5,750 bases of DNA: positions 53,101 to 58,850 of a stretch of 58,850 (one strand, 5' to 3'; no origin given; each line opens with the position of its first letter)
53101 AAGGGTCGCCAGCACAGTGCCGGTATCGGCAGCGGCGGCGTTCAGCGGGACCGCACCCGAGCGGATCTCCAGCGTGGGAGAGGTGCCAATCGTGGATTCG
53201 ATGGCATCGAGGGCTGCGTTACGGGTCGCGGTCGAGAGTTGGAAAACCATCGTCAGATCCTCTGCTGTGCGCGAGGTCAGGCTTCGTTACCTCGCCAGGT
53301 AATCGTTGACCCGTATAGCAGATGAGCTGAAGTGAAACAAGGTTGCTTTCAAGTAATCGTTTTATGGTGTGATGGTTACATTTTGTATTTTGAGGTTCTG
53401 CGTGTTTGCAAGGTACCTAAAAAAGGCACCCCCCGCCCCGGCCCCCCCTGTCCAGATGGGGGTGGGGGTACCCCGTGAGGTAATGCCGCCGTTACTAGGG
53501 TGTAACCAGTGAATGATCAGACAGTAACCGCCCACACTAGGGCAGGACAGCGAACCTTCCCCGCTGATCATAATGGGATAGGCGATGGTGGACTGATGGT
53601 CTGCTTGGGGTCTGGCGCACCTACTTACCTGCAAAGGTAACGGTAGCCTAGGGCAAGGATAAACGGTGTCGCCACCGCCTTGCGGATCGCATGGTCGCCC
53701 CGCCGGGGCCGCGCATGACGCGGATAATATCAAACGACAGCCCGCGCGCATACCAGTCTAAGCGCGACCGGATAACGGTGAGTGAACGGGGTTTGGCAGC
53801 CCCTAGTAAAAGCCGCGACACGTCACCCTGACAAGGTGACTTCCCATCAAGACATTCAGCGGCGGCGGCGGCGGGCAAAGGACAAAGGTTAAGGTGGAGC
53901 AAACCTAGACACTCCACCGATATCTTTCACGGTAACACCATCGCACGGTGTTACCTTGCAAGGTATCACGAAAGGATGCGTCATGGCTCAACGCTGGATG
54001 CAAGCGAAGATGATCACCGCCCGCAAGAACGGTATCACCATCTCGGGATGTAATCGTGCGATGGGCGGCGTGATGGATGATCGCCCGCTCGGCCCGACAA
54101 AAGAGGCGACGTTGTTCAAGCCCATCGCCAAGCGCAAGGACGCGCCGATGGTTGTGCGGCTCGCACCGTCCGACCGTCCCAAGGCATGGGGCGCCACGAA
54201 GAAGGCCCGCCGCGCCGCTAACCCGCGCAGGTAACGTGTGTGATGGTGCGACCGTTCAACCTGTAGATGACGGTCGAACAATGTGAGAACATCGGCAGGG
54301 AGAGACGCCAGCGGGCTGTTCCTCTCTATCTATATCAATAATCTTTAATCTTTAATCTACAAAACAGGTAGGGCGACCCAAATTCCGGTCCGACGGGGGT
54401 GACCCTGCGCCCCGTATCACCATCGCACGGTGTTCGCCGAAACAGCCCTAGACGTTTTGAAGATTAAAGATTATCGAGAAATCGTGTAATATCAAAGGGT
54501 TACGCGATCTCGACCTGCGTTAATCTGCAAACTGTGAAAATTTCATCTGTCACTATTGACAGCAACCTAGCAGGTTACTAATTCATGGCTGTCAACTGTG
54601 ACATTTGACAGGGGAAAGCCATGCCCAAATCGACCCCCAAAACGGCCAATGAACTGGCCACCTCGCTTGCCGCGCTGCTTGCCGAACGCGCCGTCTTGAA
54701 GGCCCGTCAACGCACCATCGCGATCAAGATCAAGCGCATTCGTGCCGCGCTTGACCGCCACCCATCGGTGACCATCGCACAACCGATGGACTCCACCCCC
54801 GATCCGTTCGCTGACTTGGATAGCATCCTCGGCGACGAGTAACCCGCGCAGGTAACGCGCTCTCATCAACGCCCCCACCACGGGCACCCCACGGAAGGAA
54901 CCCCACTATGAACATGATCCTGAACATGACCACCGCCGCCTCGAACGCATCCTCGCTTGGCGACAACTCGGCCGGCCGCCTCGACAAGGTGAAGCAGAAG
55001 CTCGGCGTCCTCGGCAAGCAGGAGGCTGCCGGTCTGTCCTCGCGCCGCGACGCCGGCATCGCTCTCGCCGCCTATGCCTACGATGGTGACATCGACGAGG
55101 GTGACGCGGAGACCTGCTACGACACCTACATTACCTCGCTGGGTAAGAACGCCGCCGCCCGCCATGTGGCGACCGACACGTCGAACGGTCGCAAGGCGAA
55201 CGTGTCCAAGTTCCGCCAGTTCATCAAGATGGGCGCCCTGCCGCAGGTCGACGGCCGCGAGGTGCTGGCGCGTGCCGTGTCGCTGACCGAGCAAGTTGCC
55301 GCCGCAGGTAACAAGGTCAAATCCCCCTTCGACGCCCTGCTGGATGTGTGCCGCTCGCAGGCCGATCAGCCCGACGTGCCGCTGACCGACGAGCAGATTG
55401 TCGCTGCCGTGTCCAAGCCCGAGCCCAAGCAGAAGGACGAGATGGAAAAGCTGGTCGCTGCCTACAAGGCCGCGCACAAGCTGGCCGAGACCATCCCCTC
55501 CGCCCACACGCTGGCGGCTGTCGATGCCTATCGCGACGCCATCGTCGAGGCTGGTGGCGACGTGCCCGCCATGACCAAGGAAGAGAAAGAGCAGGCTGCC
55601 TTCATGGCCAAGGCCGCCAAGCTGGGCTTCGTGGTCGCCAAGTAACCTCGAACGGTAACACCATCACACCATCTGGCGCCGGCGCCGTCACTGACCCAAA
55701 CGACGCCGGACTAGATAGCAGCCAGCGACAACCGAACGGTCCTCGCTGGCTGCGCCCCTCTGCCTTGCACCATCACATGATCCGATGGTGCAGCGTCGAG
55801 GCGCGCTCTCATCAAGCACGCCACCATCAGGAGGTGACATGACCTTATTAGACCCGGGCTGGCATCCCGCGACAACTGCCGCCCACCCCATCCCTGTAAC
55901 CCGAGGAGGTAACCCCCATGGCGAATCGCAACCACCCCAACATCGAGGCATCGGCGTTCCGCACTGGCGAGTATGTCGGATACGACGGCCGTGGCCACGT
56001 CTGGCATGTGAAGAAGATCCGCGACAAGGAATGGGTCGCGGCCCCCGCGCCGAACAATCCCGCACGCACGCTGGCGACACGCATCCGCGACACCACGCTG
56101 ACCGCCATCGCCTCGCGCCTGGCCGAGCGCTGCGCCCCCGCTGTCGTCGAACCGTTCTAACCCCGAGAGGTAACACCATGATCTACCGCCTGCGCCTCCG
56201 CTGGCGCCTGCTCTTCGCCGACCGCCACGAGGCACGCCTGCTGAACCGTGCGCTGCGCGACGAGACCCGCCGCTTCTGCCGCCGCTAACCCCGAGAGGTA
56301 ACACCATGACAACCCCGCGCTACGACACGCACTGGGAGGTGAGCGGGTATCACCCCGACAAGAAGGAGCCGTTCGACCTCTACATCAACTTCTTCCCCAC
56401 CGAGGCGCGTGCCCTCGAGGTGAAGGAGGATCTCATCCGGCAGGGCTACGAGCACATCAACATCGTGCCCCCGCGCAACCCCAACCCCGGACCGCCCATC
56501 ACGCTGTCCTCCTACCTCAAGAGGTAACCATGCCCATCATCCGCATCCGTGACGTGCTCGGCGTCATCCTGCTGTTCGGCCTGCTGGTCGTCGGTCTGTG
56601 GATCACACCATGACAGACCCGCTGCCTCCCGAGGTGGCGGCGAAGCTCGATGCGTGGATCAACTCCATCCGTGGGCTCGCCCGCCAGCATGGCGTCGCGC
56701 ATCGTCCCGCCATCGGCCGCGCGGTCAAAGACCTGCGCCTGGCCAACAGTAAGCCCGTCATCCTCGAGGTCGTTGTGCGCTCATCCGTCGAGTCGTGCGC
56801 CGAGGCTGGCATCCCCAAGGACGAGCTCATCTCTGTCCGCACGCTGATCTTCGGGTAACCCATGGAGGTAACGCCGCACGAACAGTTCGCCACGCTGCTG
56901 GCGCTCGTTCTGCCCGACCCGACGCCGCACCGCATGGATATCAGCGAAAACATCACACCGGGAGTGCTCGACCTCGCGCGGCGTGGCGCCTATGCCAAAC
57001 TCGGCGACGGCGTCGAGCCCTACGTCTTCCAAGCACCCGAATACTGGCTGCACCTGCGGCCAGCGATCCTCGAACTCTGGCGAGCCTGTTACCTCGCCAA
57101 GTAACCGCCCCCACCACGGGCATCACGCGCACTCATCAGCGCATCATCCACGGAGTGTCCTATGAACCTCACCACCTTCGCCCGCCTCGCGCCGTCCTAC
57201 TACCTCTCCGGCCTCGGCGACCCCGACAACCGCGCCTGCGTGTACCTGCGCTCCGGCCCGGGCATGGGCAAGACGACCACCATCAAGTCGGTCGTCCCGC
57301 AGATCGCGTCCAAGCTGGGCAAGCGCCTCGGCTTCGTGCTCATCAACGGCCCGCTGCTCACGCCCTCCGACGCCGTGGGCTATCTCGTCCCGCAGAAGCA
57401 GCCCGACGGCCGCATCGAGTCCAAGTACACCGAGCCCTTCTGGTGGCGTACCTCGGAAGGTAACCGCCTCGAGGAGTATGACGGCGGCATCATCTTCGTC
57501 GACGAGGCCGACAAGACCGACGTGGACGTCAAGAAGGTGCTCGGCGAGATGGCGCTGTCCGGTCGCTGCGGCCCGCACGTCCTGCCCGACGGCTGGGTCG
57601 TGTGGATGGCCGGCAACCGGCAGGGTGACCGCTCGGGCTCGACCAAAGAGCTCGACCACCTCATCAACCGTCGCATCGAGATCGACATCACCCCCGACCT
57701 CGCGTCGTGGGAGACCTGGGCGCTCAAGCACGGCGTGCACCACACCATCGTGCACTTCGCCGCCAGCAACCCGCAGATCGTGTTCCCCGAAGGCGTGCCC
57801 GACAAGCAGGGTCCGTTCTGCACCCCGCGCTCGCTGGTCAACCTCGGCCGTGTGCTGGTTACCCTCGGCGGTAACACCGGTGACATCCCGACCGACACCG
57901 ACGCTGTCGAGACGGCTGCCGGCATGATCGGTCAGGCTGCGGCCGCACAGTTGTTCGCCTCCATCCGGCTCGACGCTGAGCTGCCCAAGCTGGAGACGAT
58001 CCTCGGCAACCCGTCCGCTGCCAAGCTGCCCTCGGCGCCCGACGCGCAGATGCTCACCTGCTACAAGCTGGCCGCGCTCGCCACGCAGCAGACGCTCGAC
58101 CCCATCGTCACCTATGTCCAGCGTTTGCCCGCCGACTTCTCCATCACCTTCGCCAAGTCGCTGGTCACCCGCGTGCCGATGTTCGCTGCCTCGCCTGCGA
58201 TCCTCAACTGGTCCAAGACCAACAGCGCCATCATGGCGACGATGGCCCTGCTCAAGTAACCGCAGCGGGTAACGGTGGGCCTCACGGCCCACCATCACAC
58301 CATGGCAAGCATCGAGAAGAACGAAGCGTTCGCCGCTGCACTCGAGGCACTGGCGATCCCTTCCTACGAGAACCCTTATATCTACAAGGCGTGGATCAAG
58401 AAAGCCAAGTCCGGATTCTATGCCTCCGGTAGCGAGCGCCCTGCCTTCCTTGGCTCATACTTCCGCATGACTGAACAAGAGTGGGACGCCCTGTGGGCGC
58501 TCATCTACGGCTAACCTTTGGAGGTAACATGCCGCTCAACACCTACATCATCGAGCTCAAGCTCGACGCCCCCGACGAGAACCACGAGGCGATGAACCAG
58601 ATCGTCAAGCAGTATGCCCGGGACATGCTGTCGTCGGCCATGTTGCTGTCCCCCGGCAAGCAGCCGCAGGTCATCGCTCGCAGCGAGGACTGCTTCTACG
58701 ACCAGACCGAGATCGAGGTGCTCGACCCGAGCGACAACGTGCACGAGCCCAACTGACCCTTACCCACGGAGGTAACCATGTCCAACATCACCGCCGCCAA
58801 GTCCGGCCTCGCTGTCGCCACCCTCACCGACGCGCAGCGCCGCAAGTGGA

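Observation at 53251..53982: About 730 bp with no credible ORF, dense in hairpins and motif copies, between the divergent fibre cassette and the early arm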

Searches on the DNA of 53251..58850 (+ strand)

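Call 19: search_dna_similar(query=window:53251-58850:+, collection=phages, mode=distant, max_rows=20)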
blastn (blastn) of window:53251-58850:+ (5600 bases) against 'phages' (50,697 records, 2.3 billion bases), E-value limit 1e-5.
Records with a match: 4; places in all: 4; records where one place covers at least 80% of the query: 0.
Best place of each record, by identity: 60-80% 4.
By first word of the organism name: Rhizobium 4.
By host as written in the record: Rhizobium phaseoli N831 2; Rhizobium phaseoli N931 1; Rhizobium etli T3_14 1.
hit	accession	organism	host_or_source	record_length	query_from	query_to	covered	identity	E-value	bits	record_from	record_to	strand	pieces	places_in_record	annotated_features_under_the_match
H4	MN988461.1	Rhizobium phage RHph_TM27A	Rhizobium phaseoli N831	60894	4176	4435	5%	79.6%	6e-57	231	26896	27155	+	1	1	ATPase domain-containing protein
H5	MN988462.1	Rhizobium phage RHph_TM27B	Rhizobium phaseoli N831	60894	4176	4435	5%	79.6%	6e-57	231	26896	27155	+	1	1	ATPase domain-containing protein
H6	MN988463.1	Rhizobium phage RHph_TM29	Rhizobium phaseoli N931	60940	4176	4435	5%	79.6%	6e-57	231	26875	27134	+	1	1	ATPase domain-containing protein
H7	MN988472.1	Rhizobium phage RHph_TM3_14A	Rhizobium etli T3_14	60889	4176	4435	5%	79.6%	6e-57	231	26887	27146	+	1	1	ATPase domain-containing protein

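Call 37: get_annotated_region(hit=H4, flank=9000)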
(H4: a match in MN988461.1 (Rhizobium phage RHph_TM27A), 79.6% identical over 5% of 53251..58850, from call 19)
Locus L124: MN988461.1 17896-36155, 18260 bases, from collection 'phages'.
description: Rhizobium phage RHph_TM27A, complete genome.
organism: Rhizobium phage RHph_TM27A (NCBI taxid 2509759)
taxonomy: Viruses; Duplodnaviria; Heunggongvirae; Uroviricota; Caudoviricetes
host: Rhizobium phaseoli N831; source: agricultural lands; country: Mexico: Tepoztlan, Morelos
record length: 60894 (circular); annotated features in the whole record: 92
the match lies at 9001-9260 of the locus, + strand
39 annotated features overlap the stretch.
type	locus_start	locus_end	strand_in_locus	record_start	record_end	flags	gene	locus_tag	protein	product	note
CDS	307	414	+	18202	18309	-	-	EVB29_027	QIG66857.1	hypothetical protein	-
CDS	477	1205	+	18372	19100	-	-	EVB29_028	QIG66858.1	hypothetical protein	-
CDS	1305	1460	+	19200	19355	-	-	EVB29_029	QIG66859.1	hypothetical protein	-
CDS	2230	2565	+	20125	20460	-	-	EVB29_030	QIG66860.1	hypothetical protein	-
CDS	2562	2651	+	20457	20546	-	-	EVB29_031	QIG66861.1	hypothetical protein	-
CDS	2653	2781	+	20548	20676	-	-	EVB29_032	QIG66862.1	hypothetical protein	-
CDS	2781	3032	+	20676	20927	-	-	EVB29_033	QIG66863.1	hypothetical protein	-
CDS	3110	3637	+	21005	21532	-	-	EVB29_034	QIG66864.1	putative methyltransferase protein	-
CDS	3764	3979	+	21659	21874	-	-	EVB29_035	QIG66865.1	hypothetical protein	-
CDS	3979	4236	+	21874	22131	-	-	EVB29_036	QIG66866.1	hypothetical protein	-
CDS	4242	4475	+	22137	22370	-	-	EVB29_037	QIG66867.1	hypothetical protein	-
CDS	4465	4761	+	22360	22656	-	-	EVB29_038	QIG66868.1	hypothetical protein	-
CDS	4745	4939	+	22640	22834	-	-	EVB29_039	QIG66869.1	hypothetical protein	-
CDS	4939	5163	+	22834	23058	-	-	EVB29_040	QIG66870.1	hypothetical protein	-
CDS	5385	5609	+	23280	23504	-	-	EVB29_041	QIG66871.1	hypothetical protein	-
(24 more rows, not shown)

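Call 51: search_rna_families(sources=[L081, L088, L092, L094, L131, L132, L137, L139, L140, L142, L086, L089, L111, L099], threshold=gathering)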
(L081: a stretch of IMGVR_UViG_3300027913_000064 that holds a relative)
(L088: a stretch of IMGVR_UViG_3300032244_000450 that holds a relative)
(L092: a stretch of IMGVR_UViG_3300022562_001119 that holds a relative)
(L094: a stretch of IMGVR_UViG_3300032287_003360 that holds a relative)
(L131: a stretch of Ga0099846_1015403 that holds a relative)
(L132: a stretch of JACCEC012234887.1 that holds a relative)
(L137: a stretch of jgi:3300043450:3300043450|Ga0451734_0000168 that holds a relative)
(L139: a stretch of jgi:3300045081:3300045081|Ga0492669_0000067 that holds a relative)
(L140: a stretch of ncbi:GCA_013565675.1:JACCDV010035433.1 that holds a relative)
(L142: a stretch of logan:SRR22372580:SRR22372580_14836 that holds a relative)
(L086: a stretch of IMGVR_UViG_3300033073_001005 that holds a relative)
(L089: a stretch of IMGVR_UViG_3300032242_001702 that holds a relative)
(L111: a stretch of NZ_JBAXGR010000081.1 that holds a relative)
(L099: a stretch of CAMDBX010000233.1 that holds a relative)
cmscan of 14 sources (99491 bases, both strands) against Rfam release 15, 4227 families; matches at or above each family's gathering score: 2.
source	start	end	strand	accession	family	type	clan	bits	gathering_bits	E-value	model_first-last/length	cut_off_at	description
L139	945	1018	-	RF00005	tRNA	Gene; tRNA;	CL00001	60.3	29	2.3e-10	1-71/71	no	tRNA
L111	403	492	-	RF00005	tRNA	Gene; tRNA;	CL00001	56.1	29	3.3e-09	1-71/71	no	tRNA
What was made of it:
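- On Any Rfam RNA family (including c4 antisense RNA and c4-a1b1): No family is hit in the non-coding regions of 14 related loci (call 51).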

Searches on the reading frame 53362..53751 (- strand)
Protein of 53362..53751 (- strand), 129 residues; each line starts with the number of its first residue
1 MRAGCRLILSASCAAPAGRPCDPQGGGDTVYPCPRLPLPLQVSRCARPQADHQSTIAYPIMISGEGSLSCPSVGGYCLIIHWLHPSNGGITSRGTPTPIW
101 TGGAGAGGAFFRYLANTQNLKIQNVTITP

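Call 13: search_protein_families(library=phrogs, proteins=[window:53362-53751:-], max_evalue=0.01)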
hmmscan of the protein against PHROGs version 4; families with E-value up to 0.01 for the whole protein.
window:53362-53751:- (129 aa): 0 families

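Call 14: search_protein_families(library=pfam, proteins=[window:53362-53751:-], max_evalue=0.01)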
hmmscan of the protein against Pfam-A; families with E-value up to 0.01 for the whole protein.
window:53362-53751:- (129 aa): 0 families

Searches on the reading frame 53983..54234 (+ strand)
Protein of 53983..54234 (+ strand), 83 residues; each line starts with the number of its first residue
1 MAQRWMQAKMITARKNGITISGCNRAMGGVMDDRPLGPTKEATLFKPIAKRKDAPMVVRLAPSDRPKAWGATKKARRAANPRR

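Call 13: search_protein_families(library=phrogs, proteins=[window:53983-54234:+], max_evalue=0.01)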
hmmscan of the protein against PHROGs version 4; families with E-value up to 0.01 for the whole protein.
window:53983-54234:+ (83 aa): 0 families

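Call 14: search_protein_families(library=pfam, proteins=[window:53983-54234:+], max_evalue=0.01)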
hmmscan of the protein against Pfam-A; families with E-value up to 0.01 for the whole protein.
window:53983-54234:+ (83 aa): 0 families
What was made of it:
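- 53983..54234 (+): First early ORF, an 83-aa basic protein. It is outside the finding but defines its right edge. No Pfam or PHROG hit (calls 13, 14).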

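Call 16: find_related_loci(query=window:53983-54234:+, collection=viral_contigs, flank=4000)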
Query window:53983-54234:+ (83 aa) in viral_contigs; peptide patterns used: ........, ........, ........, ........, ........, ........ (x = any residue, [..] = any of these).
13 stretches matched a pattern, but none encodes a relative of the query by tblastn (E <= 1e-3).
